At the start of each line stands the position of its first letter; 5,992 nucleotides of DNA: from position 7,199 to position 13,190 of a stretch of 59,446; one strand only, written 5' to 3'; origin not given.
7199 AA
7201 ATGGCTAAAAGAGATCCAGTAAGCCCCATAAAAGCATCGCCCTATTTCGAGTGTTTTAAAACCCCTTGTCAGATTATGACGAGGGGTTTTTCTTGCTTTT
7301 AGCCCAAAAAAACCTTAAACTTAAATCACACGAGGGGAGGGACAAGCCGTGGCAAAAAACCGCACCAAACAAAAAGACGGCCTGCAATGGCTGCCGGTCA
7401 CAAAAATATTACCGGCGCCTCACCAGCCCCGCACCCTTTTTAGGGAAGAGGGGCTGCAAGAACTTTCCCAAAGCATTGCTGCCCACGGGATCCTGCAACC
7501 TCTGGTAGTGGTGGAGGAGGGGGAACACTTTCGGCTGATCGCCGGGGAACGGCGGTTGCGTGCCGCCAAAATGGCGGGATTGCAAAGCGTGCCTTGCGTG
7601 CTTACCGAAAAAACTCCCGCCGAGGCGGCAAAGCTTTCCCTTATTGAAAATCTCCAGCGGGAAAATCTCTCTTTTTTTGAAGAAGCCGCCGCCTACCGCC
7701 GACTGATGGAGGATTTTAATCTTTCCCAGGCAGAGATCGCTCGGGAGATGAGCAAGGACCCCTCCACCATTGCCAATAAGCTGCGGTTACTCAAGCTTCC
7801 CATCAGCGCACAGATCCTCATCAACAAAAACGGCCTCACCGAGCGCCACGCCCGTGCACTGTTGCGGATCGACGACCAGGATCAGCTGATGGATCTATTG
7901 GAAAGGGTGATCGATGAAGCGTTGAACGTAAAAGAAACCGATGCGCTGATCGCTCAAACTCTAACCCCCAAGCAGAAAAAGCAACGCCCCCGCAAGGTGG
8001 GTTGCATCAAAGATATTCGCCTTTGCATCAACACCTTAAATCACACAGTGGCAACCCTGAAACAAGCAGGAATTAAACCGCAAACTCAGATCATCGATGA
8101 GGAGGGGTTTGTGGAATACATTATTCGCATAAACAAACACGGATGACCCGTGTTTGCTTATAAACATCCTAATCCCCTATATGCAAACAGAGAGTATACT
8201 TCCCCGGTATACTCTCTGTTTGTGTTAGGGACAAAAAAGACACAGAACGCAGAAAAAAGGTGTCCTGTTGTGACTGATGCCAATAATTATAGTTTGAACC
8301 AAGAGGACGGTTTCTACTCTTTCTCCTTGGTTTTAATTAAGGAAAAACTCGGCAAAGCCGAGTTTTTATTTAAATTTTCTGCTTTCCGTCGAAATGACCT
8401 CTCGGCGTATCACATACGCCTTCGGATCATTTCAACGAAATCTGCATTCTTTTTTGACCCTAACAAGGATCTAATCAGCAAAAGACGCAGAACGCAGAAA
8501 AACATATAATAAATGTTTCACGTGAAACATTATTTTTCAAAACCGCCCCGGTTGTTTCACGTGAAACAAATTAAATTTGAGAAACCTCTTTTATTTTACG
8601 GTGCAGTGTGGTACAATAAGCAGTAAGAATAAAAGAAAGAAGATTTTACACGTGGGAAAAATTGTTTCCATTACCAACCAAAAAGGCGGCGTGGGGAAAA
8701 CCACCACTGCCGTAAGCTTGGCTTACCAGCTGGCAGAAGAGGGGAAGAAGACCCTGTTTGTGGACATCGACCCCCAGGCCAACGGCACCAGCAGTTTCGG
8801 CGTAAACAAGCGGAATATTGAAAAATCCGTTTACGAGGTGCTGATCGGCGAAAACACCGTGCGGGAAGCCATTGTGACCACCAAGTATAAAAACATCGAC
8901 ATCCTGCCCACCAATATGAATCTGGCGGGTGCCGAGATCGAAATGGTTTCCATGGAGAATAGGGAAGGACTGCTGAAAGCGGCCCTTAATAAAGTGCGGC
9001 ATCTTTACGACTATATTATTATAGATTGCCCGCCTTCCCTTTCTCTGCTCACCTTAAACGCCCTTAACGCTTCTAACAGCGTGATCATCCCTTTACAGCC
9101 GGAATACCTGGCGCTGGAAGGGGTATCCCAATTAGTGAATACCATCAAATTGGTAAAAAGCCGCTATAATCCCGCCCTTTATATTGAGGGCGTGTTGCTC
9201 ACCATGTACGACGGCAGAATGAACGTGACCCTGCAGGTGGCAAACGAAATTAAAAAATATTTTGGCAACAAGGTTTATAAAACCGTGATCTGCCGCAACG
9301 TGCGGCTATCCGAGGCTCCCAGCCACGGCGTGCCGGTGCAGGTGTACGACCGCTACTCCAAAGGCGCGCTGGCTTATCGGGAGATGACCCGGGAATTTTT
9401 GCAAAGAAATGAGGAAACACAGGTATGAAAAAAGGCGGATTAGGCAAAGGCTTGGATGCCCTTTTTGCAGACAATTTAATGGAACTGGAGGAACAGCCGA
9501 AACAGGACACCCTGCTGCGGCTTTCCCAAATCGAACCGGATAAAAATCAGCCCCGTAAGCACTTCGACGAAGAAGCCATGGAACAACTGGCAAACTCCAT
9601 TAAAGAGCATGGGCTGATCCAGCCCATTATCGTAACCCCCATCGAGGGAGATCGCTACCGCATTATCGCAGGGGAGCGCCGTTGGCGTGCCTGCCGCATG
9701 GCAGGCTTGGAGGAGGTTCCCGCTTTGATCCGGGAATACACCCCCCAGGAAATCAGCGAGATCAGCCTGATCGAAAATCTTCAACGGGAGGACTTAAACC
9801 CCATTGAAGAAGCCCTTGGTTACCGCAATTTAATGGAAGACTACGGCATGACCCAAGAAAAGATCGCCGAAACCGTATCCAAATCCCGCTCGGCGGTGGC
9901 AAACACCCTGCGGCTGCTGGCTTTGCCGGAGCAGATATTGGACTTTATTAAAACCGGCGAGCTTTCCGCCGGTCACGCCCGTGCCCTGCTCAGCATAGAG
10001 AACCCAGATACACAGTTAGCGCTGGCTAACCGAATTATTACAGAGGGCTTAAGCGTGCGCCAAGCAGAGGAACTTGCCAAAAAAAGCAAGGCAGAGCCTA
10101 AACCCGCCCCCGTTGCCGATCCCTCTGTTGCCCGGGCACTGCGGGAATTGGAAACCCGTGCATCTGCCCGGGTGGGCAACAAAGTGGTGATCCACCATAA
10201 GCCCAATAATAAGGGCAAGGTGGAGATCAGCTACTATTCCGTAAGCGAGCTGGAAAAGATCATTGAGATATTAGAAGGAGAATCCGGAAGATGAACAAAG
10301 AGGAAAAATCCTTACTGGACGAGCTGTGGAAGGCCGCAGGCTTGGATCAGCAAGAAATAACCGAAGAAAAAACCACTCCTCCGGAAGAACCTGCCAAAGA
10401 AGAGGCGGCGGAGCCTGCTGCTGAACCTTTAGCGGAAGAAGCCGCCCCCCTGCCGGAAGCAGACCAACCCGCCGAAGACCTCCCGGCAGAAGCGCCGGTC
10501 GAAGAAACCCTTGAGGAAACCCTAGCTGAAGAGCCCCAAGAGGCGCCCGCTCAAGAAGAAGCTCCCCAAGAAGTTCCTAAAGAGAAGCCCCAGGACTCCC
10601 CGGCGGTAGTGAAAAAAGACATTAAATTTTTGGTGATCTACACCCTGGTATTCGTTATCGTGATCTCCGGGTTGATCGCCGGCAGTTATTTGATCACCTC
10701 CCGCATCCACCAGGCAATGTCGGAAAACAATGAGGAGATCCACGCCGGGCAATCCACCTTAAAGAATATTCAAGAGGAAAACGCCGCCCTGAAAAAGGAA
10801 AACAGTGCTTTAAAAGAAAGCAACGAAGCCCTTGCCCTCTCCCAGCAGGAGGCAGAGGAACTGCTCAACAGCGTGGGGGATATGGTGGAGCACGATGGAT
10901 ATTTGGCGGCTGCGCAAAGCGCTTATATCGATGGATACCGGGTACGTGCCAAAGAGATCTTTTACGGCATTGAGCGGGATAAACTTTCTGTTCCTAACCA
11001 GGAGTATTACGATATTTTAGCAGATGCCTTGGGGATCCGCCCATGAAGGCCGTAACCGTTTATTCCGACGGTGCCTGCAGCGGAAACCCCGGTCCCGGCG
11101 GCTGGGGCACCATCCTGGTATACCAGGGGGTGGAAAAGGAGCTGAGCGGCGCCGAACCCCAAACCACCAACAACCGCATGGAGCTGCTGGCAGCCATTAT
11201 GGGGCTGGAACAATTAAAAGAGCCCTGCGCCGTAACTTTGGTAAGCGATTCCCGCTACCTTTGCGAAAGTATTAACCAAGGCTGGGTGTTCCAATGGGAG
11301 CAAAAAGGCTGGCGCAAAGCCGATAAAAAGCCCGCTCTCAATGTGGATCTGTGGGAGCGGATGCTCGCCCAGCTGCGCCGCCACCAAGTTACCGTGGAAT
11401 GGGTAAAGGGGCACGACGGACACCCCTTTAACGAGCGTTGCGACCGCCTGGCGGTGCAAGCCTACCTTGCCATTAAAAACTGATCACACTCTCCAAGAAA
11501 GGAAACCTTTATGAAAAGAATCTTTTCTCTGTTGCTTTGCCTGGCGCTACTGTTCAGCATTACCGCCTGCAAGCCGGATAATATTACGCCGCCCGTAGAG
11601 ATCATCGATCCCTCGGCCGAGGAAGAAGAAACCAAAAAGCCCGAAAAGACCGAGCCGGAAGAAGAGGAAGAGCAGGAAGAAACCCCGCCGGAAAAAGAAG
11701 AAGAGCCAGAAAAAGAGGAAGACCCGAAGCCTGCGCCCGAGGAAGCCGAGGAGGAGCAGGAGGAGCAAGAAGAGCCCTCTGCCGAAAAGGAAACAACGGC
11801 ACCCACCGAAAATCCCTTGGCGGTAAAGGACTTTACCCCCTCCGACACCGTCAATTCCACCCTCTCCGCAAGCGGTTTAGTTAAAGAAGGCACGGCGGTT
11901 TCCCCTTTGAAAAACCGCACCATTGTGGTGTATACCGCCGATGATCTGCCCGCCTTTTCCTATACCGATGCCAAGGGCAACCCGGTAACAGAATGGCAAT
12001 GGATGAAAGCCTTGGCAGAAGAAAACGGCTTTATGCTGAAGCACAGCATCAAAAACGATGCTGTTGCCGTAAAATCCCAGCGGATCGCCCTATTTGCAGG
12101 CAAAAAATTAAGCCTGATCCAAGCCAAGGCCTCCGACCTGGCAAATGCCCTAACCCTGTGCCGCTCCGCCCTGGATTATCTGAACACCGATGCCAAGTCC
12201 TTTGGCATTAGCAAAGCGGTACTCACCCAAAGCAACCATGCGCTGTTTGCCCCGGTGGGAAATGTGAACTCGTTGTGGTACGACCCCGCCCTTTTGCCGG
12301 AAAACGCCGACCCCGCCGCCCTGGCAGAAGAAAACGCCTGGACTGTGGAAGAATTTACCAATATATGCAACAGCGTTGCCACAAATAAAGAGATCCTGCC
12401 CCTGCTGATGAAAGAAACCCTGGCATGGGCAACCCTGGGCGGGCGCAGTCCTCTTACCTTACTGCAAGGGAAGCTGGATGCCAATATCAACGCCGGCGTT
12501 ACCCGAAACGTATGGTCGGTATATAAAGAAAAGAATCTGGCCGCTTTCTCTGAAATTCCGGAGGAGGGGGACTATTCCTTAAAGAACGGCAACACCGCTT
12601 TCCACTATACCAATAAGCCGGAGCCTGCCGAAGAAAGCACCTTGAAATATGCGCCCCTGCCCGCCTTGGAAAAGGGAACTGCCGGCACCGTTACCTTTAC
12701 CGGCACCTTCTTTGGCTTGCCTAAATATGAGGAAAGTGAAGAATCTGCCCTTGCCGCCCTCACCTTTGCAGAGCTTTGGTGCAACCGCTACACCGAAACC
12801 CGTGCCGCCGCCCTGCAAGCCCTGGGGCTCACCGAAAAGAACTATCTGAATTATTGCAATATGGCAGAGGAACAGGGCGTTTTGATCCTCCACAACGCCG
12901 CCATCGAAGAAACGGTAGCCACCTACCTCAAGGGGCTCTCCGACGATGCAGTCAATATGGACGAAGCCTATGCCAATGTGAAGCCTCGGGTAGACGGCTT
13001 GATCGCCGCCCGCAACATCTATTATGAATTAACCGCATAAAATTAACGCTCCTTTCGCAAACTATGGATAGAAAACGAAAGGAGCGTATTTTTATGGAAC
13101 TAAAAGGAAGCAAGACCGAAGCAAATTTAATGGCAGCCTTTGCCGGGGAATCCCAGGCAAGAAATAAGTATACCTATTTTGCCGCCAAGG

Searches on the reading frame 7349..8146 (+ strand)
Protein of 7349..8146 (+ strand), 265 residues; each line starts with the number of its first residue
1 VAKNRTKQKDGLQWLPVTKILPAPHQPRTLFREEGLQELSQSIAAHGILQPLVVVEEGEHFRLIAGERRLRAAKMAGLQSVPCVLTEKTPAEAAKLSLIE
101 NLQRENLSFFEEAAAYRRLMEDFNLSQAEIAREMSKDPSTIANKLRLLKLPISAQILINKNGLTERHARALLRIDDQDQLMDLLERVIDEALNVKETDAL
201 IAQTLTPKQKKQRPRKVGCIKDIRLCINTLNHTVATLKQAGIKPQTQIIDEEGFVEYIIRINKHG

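Call 36: search_protein_families(library=pfam, proteins=[window:7349-8146:+])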
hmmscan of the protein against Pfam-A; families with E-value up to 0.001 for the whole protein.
window:7349-8146:+ (265 aa): 3 families
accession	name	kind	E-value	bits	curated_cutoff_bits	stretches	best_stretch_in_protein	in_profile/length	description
PF17762.8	HTH_ParB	-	2.2e-31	108.5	22.6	1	105-204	1-100/102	ParB HTH domain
PF02195.25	ParB_N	-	2.2e-26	92.1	26.3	1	12-103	3-95/95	ParB N-terminal domain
PF13936.12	HTH_38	-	0.00019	21.5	27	1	124-146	20-42/44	Helix-turn-helix domain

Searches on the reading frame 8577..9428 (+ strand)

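Call 36: search_protein_families(library=pfam, proteins=[window:8577-9428:+])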
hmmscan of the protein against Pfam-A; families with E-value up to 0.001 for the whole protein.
window:8577-9428:+ (283 aa): 8 families
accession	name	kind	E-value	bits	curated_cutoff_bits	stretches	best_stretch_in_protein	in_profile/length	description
PF13614.12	AAA_31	-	2e-70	236.8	27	1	28-202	2-176/177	AAA domain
PF01656.29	CbiA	-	7.3e-27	94.2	25.4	1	30-254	1-125/125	CobQ/CobB/MinD/ParA nucleotide binding domain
PF09140.17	MipZ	-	5e-13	49.4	20.7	1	29-186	2-142/262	ATPase MipZ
PF10609.15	ParA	-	1.9e-12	47.6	27.1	1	26-194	2-164/246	NUBPL iron-transfer P-loop NTPase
PF02374.21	ArsA_ATPase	-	1.6e-11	44.4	24.3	1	35-156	8-137/305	Anion-transporting ATPase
PF06564.18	CBP_BcsQ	-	1.5e-10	41.4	21.3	1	29-175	3-147/234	Cellulose biosynthesis protein BcsQ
PF00142.24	Fer4_NifH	-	6.3e-07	29.6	25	1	35-105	7-79/271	4Fe-4S iron sulfur cluster binding proteins, NifH/frxC family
PF00448.28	SRP54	-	0.00073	19.7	22.7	0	38-66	11-39/196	SRP54-type protein, GTPase domain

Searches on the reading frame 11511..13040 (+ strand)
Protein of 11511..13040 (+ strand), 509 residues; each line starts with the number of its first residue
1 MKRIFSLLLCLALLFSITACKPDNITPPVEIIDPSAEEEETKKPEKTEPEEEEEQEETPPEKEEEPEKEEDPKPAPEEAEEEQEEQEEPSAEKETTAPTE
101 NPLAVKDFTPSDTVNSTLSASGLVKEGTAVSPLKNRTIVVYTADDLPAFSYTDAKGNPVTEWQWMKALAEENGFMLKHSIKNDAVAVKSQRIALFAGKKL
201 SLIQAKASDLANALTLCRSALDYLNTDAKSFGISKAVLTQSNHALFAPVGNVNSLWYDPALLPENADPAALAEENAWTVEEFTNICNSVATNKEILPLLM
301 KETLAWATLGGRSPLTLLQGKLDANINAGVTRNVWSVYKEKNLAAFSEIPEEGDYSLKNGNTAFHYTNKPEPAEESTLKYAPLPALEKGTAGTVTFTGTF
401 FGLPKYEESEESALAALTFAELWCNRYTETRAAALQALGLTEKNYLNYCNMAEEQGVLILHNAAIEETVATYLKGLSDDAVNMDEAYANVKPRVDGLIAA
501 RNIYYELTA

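Call 35: find_encoding_contigs(protein=window:11511-13040:+, flank=4000, max_places=10)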
Protein window:11511-13040:+ (509 aa): no gene with exactly this product is on record in the collection.

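Call 36: search_protein_families(library=pfam, proteins=[window:11511-13040:+])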
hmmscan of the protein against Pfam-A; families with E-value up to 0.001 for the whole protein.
window:11511-13040:+ (509 aa): 0 families
